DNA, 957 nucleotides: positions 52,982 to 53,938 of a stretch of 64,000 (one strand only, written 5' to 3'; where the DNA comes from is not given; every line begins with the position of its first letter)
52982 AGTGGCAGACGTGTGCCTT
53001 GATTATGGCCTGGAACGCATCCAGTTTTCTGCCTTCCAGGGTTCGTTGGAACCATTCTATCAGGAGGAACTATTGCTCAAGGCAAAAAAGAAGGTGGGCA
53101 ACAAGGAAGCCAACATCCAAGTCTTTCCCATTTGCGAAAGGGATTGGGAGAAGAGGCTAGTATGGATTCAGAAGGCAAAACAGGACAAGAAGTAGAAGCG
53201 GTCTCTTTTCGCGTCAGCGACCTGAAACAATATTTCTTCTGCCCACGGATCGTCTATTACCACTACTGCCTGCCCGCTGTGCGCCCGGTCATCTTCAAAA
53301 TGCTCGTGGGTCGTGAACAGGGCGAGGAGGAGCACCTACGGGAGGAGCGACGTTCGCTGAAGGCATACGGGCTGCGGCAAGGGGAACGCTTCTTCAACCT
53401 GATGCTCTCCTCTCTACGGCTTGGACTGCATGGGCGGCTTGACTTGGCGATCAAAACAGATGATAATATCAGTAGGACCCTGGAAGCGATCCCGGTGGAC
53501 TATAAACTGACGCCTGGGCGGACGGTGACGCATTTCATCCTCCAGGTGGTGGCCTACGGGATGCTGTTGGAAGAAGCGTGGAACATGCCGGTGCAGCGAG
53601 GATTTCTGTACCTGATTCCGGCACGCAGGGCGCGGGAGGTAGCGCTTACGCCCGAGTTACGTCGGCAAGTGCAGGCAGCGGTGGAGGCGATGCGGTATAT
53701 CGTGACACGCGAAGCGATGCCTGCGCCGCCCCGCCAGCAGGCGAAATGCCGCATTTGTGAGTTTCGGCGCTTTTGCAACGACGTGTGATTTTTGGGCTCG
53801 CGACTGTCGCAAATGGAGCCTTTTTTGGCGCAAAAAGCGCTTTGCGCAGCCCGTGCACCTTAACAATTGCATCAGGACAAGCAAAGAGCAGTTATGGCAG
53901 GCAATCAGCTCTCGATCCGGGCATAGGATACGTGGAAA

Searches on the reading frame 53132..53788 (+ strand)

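Call 89: search_protein_families(library=pfam, proteins=[window:53132-53788:+])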
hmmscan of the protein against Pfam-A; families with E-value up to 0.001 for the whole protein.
window:53132-53788:+ (218 aa): 2 families
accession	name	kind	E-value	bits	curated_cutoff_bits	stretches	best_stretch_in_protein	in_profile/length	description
PF01930.23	Cas_Cas4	-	1.3e-13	51.8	22.7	1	29-215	3-158/160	Domain of unknown function DUF83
PF12705.13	PDDEXK_1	-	3.8e-10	40.6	22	1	75-216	99-247/247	PD-(D/E)XK nuclease superfamily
